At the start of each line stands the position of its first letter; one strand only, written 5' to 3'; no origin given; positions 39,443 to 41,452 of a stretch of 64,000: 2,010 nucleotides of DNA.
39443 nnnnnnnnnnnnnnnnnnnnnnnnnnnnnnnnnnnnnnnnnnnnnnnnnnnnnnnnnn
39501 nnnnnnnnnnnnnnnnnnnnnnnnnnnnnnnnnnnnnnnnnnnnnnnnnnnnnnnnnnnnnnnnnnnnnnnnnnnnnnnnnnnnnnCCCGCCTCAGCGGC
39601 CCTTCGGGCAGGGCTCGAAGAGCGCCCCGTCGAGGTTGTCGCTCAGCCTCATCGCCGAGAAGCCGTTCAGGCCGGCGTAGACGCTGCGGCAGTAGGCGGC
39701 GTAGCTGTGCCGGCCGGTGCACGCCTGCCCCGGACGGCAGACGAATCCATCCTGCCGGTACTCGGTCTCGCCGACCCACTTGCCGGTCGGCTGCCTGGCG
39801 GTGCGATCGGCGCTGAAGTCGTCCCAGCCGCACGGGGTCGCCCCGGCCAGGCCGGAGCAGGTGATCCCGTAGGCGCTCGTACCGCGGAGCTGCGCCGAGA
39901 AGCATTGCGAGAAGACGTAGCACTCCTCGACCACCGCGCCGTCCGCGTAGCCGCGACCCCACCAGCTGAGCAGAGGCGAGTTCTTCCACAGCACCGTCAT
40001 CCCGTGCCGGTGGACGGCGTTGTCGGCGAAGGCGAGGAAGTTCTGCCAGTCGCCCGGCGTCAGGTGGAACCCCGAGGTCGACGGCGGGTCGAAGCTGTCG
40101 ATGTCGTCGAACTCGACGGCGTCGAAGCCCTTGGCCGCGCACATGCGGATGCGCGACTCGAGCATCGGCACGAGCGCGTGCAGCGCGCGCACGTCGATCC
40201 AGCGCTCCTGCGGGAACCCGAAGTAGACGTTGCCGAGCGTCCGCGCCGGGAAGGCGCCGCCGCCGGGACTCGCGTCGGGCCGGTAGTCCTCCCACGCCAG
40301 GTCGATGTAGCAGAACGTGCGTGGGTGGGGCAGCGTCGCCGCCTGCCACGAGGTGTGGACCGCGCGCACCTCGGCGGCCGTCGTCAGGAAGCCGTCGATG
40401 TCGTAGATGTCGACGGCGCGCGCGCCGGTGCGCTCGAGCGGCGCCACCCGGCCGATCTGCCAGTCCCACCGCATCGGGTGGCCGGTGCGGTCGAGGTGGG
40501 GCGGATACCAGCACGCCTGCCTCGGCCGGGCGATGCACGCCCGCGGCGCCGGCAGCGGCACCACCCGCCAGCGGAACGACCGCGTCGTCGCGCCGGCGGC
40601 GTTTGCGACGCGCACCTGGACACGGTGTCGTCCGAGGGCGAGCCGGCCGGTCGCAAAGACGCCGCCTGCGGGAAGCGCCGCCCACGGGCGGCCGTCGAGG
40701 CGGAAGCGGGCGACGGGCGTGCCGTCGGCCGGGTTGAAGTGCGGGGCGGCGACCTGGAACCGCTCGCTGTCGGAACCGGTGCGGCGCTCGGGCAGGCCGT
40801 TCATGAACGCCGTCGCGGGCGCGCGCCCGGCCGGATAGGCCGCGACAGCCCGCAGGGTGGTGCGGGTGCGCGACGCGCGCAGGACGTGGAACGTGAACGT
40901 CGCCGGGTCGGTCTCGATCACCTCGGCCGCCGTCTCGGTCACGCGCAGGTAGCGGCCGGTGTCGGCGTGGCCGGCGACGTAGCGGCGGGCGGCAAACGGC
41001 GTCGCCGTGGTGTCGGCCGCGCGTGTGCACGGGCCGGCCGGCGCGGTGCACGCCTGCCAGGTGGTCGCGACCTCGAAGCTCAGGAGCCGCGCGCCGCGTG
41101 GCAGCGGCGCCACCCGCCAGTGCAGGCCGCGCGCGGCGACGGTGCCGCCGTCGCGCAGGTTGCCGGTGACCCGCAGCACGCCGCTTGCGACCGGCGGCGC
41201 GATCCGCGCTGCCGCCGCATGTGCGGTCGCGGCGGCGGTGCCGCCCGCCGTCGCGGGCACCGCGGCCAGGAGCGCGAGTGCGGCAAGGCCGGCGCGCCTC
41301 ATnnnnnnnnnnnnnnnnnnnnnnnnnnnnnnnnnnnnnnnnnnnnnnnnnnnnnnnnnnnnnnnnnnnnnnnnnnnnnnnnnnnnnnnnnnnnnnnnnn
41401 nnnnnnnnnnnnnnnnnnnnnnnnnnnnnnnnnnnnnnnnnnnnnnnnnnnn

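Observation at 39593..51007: Predicted poly-galactosamine / galactosamine catabolic locus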

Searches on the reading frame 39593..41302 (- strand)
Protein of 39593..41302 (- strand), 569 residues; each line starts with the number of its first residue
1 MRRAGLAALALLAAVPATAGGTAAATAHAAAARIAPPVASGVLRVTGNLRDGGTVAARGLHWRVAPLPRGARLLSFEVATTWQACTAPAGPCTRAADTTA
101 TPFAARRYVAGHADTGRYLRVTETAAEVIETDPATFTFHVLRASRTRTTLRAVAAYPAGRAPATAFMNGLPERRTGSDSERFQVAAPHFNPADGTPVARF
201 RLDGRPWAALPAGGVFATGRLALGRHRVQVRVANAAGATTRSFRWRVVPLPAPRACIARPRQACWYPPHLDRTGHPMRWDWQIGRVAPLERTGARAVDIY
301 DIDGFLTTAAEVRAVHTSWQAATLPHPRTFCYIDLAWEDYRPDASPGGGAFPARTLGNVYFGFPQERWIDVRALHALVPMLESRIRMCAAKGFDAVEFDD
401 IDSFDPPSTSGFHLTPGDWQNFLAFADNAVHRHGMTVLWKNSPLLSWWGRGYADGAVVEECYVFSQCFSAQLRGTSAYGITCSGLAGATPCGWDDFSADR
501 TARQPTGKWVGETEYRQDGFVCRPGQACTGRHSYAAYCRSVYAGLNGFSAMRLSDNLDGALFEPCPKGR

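Call 6: search_protein_families(library=pfam, proteins=[window:39593-41302:-], max_evalue=0.01)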
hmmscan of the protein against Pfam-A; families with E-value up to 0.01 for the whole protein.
window:39593-41302:- (569 aa): 1 family
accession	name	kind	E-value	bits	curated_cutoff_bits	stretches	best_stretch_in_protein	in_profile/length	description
PF03537.19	Glyco_hydro_114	-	2.3e-33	115.8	27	1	278-493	1-176/231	Glycoside-hydrolase family GH114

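Call 7: search_protein_families(library=ncbifam, proteins=[window:39593-41302:-], max_evalue=0.001)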
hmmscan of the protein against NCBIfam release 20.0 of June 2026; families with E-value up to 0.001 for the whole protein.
window:39593-41302:- (569 aa): 0 families

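Call 11: search_solved_structures(query=window:39593-41302:-, max_evalue=0.01, show_alignments=2)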
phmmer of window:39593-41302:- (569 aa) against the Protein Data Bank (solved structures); distinct sequences matched with E-value up to 0.01: 3.
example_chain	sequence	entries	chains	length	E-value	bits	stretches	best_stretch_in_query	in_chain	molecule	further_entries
6oj1_A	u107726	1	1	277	7e-12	48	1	280-467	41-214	Endo alpha-1,4 polygalactosaminidase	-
6ojb_A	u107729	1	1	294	8.2e-12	47.7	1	280-467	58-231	Endo alpha-1,4 polygalactosaminidase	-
9ep6_A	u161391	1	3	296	0.00037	22.5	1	331-461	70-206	alpha-galactosidase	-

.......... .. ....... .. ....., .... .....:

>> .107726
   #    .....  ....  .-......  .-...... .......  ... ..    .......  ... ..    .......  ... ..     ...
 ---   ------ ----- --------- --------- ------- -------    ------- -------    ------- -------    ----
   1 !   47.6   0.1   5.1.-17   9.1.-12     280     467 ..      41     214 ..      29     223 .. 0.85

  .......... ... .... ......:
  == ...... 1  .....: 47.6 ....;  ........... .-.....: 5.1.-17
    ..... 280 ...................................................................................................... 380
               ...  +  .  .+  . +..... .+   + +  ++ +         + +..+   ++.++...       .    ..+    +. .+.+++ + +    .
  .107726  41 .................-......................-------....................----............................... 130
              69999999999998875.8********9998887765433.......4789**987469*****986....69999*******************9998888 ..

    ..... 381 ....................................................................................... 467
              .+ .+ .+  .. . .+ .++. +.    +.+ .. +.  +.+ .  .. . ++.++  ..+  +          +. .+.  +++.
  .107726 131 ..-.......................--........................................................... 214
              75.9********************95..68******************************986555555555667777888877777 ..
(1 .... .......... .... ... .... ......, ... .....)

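Call 13: find_homologous_proteins(query=window:39593-41302:-, max_evalue=0.00001)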
Query window:39593-41302:- (569 aa): 730 proteins with E <= 0.00001 among 8000 candidates; the best 120 are listed.
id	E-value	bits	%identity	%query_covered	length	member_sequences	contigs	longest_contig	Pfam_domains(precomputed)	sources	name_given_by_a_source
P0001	0.0e+0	1217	91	100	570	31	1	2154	PF03537.20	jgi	jgi:hypothetical protein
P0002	0.0e+0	1021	77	100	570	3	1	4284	PF03537.20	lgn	-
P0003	2.5e-281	953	75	94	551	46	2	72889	PF03537.20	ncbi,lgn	-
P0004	1.8e-278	943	74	94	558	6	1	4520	PF03537.20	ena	-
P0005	2.4e-278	943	73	100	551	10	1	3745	PF03537.20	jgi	jgi:Glycoside-hydrolase family GH114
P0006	1.6e-275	934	73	94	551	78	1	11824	PF03537.20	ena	-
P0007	1.4e-270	917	72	94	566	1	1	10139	PF03537.20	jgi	jgi:Glycoside-hydrolase family GH114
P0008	1.0e-269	914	73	93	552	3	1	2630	PF03537.20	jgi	jgi:hypothetical protein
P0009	6.9e-264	895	77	86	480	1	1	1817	PF03537.20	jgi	jgi:hypothetical protein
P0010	2.1e-261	887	67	100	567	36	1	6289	PF03537.20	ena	-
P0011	3.0e-256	870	69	94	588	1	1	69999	PF03537.20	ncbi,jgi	ncbi:MAG TPA: endo alpha-1,4 polygalactosaminidase [Streptosporangiaceae bacterium]|jgi:hypothetical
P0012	2.1e-255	867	68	94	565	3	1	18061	PF03537.20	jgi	jgi:Glycoside-hydrolase family GH114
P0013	2.7e-255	867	68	94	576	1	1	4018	PF03537.20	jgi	jgi:hypothetical protein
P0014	1.1e-254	865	68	99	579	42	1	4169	PF03537.20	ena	-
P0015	3.1e-254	863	68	94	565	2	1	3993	PF03537.20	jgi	jgi:hypothetical protein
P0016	6.4e-254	862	67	95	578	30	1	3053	PF03537.20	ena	-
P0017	2.4e-253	860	67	99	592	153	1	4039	PF03537.20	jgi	jgi:hypothetical protein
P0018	7.0e-253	859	69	94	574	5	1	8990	PF03537.20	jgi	jgi:hypothetical protein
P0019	1.3e-252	858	66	99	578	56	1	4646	PF03537.20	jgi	jgi:hypothetical protein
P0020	2.8e-252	857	65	99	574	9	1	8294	PF03537.20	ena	-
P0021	3.4e-252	857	67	98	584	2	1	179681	PF03537.20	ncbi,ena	-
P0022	3.6e-252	856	67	94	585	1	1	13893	PF03537.20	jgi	jgi:Glycoside-hydrolase family GH114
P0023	1.6e-251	854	68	95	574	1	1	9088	PF03537.20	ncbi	-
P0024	3.2e-251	853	67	99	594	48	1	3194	PF03537.20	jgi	jgi:hypothetical protein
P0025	7.4e-251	852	68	94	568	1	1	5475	PF03537.20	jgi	jgi:Glycoside-hydrolase family GH114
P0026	8.0e-251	852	67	99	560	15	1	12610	PF03537.20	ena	-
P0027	6.6e-250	849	66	96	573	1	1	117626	PF03537.20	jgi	jgi:hypothetical protein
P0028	6.7e-250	849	68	99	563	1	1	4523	PF03537.20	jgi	jgi:hypothetical protein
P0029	1.0e-249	848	65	100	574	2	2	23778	PF03537.20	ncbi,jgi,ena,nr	ncbi:MAG TPA: endo alpha-1,4 polygalactosaminidase [Streptosporangiaceae bacterium]|nr:endo alpha-1,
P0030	1.6e-249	848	66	99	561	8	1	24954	PF03537.20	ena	-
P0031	1.7e-249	848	67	95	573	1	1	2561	PF03537.20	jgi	jgi:Glycoside-hydrolase family GH114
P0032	2.0e-249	847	66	99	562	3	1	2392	PF03537.20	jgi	jgi:hypothetical protein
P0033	9.0e-249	845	67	98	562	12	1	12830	PF03537.20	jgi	jgi:Glycoside-hydrolase family GH114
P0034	3.9e-248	843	66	93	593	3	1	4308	PF03537.20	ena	-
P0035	4.2e-248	843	65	95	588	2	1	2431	PF03537.20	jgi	jgi:Glycoside-hydrolase family GH114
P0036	4.8e-248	843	67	94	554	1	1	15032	PF03537.20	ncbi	-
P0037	5.5e-248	843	68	93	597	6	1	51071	PF03537.20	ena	-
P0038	9.7e-248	842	67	99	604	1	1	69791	PF03537.20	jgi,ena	-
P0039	1.1e-247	842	66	94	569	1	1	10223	PF03537.20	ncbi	ncbi:MAG: endo alpha-1,4 polygalactosaminidase [Gaiellales bacterium]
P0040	1.1e-247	842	65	99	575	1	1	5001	PF03537.20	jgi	jgi:Glycoside-hydrolase family GH114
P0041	1.5e-247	841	67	97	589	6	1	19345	PF03537.20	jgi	jgi:glycosyl hydrolase family 114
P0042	1.6e-247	841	67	94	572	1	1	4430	PF03537.20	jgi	jgi:hypothetical protein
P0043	1.6e-247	841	68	94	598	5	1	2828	PF03537.20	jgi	jgi:hypothetical protein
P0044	1.7e-247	841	68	93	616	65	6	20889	PF03537.20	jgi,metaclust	jgi:hypothetical protein|metaclust:\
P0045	1.9e-247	841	68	94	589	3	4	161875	PF03537.20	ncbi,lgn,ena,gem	-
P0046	2.1e-247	841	65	95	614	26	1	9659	PF03537.20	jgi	jgi:hypothetical protein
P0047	2.5e-247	840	66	93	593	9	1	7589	PF03537.20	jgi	-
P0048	3.5e-247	840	64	100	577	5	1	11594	PF03537.20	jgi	jgi:Glycoside-hydrolase family GH114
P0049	4.8e-247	839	67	95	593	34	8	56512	PF03537.20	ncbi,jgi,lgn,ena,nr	ncbi:MAG TPA: endo alpha-1,4 polygalactosaminidase [Streptosporangiaceae bacterium]|jgi:hypothetical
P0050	4.9e-247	839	64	99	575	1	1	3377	PF03537.20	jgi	jgi:glycosyl hydrolase family 114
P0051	9.3e-247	839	65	100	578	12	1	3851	PF03537.20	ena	-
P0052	9.5e-247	839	64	99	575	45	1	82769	PF03537.20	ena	-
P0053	9.9e-247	838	68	97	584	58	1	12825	PF03537.20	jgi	-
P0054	1.1e-246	838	66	94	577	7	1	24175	PF03537.20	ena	-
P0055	1.2e-246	838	67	94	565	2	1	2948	PF03537.20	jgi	jgi:hypothetical protein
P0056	1.5e-246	838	65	99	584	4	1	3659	PF03537.20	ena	-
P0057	1.6e-246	838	65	99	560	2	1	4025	PF03537.20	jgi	jgi:hypothetical protein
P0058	2.1e-246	837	76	81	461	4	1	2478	PF03537.20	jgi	jgi:hypothetical protein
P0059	2.3e-246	837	65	98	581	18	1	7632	PF03537.20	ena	-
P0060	4.1e-246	836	65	99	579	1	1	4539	PF03537.20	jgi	jgi:hypothetical protein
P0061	5.7e-246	836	65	99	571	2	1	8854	PF03537.20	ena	-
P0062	1.1e-245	835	66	93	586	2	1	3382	PF03537.20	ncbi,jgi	-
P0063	1.7e-245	834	65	93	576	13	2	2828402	PF03537.20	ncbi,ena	-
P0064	1.7e-245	834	66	93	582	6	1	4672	PF03537.20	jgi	jgi:hypothetical protein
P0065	2.2e-245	834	63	98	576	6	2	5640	PF03537.20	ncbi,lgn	-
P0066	2.9e-245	834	67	94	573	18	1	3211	PF03537.20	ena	-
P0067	3.1e-245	834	66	94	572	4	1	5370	PF03537.20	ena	-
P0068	3.9e-245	833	66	95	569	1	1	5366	PF03537.20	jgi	jgi:hypothetical protein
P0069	4.1e-245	833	64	99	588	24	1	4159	PF03537.20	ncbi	ncbi:MAG TPA: endo alpha-1,4 polygalactosaminidase [Streptosporangiaceae bacterium]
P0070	4.1e-245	833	65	94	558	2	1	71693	PF03537.20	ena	-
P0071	4.8e-245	833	65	99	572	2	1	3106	PF03537.20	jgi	jgi:hypothetical protein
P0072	5.0e-245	833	61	99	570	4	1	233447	PF03537.20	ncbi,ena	-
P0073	5.1e-245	833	64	99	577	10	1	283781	PF03537.20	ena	-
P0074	5.4e-245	833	66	96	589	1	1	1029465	PF03537.20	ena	-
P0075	7.2e-245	832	65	94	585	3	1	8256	PF03537.20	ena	-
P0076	8.1e-245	832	66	96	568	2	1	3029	PF03537.20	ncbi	-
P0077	1.1e-244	832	67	95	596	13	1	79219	PF03537.20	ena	-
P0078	2.3e-244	831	64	100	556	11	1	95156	PF03537.20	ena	-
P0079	2.3e-244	831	66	95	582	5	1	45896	PF03537.20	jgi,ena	-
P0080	2.5e-244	831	65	94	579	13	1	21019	PF03537.20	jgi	-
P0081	4.9e-244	830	67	93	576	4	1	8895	PF03537.20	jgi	jgi:hypothetical protein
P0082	5.4e-244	829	68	93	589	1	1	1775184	PF03537.20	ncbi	-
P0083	5.6e-244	829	66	95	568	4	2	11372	PF03537.20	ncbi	-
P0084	5.9e-244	829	64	100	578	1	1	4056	PF03537.20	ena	-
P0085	1.3e-243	828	64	96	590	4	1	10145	PF03537.20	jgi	jgi:Glycoside-hydrolase family GH114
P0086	1.4e-243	828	69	93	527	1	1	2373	PF03537.20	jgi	jgi:hypothetical protein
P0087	1.8e-243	828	65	98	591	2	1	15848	PF03537.20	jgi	jgi:Glycoside-hydrolase family GH114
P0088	1.8e-243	828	66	93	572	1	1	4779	PF03537.20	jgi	jgi:hypothetical protein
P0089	2.6e-243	827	66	96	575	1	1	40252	PF03537.20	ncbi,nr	ncbi:MAG TPA: endo alpha-1,4 polygalactosaminidase [Streptosporangiaceae bacterium]|nr:endo alpha-1,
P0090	2.9e-243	827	65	95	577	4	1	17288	PF03537.20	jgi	jgi:hypothetical protein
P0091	3.1e-243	827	67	95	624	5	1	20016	PF03537.20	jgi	jgi:hypothetical protein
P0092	8.8e-243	825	68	92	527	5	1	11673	PF03537.20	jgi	jgi:Glycoside-hydrolase family GH114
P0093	1.3e-242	825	61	100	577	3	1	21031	PF03537.20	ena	-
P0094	1.4e-242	825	64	97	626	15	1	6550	PF03537.20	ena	-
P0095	1.8e-242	824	65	98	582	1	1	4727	PF03537.20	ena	-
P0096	2.1e-242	824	64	95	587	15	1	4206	PF03537.20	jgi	jgi:hypothetical protein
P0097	3.3e-242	824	63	96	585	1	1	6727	PF03537.20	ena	-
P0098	6.1e-242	823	67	96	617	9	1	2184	PF03537.20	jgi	-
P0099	6.2e-242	823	66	93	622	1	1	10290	PF03537.20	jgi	jgi:Glycoside-hydrolase family GH114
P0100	7.0e-242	822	63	94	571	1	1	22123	PF03537.20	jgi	jgi:hypothetical protein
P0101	7.2e-242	822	63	99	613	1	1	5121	PF03537.20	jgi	jgi:Glycoside-hydrolase family GH114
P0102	8.4e-242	822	66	94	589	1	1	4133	PF03537.20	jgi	jgi:Glycoside-hydrolase family GH114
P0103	9.2e-242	822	63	100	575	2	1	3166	PF03537.20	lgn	-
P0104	1.2e-241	822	65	94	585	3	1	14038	PF03537.20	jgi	jgi:hypothetical protein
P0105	2.0e-241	821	62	99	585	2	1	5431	PF03537.20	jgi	-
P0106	2.1e-241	821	65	95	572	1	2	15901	PF03537.20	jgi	jgi:hypothetical protein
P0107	2.5e-241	821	64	95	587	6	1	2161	PF03537.20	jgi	jgi:hypothetical protein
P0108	3.0e-241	820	64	95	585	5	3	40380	PF03537.20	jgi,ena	jgi:hypothetical protein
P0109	5.4e-241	820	66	93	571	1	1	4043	PF03537.20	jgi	jgi:Glycoside-hydrolase family GH114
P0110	6.6e-241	819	62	99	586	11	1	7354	PF03537.20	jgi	jgi:Glycoside-hydrolase family GH114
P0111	1.0e-240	819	64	94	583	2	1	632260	PF03537.20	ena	-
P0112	1.4e-240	818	65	94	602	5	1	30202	PF03537.20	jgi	jgi:hypothetical protein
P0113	2.3e-240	817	64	94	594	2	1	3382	PF03537.20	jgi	jgi:hypothetical protein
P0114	2.5e-240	817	64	95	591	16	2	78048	PF03537.20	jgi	jgi:hypothetical protein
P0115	2.5e-240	817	65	96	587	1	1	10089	PF03537.20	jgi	jgi:Glycoside-hydrolase family GH114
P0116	2.6e-240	817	66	95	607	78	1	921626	PF03537.20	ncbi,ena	-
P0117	2.7e-240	817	65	93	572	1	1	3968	PF03537.20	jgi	jgi:Glycoside-hydrolase family GH114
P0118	2.7e-240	817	63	100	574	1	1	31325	PF03537.20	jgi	jgi:Glycoside-hydrolase family GH114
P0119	3.2e-240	817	67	93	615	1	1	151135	PF03537.20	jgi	jgi:glycosyl hydrolase family 114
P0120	4.2e-240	817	61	100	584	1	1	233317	PF03537.20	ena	-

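Call 15: find_related_loci(query=A1, collection=genome_contigs, flank=10000)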
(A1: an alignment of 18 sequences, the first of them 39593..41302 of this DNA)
Query A1 (569 aa) in genome_contigs; peptide patterns used: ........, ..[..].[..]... (x = any residue, [..] = any of these).
228 stretches matched a pattern; 220 encode a relative of the query (tblastn E <= 1e-3); the best 80 are kept; 80 distinct loci.
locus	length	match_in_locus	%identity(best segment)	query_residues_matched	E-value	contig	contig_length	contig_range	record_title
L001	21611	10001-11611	92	33-569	0e+0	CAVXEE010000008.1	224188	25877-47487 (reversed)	MAG: uncultured Actinomycetes bacterium isolate MFD02134.bin.2.215 genome assembly, contig: contig_56481, whole genome s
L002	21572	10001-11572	76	33-568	0e+0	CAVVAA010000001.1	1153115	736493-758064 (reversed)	MAG: uncultured Actinomycetes bacterium isolate MFD05513.bin.2.233 genome assembly, contig: contig_10209, whole genome s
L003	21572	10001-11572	75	33-568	0e+0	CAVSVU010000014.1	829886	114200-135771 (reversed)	MAG: uncultured Actinomycetes bacterium isolate MFD05841.bin.1.21 genome assembly, contig: contig_33451, whole genome sh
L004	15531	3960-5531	75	33-568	0e+0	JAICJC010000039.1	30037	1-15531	MAG: Thermoleophilia bacterium isolate GZL_FP_2_bin.148 k141_1358040_length_30037_cov_16.6700, whole genome shotgun sequ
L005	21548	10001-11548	75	41-568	0e+0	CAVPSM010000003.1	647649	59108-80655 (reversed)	MAG: uncultured Actinomycetes bacterium isolate MFD00031.bin.2.10 genome assembly, contig: contig_36915, whole genome sh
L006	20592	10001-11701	67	1-569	0e+0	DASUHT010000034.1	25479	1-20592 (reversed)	MAG TPA_asm: Gaiellales bacterium isolate SMAG_U1441 k141_554215, whole genome shotgun sequence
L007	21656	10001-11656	68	9-565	0e+0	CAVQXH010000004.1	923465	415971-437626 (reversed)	MAG: uncultured Actinomycetes bacterium isolate MFD10113.bin.3.495 genome assembly, contig: contig_7730, whole genome sh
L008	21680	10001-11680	67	14-568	0e+0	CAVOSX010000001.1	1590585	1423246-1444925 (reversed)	MAG: uncultured Actinomycetes bacterium isolate MFD00125.bin.1.5 genome assembly, contig: contig_1019, whole genome shot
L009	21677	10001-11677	67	13-568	0e+0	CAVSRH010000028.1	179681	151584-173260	MAG: uncultured Actinomycetes bacterium isolate MFD04463.bin.2.19 genome assembly, contig: contig_93147, whole genome sh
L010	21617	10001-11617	67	33-569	0e+0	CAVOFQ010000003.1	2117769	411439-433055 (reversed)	MAG: uncultured Actinomycetes bacterium isolate MFD10113.bin.2.41 genome assembly, contig: contig_5958, whole genome sho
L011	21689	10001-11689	66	5-568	0e+0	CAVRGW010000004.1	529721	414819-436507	MAG: uncultured Actinomycetes bacterium isolate MFD05442.bin.2.232 genome assembly, contig: contig_2847, whole genome sh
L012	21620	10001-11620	66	24-569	0e+0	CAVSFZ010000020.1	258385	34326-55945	MAG: uncultured Actinomycetes bacterium isolate MFD02134.bin.1.51 genome assembly, contig: contig_48292, whole genome sh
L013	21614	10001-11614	68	30-568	0e+0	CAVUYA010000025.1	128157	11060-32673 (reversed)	MAG: uncultured Actinomycetota bacterium isolate MFD05841.bin.2.51 genome assembly, contig: contig_38325, whole genome s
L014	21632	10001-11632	65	27-568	0e+0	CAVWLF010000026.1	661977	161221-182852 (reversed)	MAG: uncultured Actinomycetes bacterium isolate MFD04463.bin.1.216 genome assembly, contig: contig_9510, whole genome sh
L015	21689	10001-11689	64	8-568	0e+0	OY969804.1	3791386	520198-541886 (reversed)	MAG: uncultured Actinomycetes bacterium isolate MFD00731.bin.c.4 genome assembly, chromosome: 1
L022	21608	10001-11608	67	34-568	0e+0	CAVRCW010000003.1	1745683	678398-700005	MAG: uncultured Actinomycetota bacterium isolate MFD03399.bin.1.15 genome assembly, contig: contig_21807, whole genome s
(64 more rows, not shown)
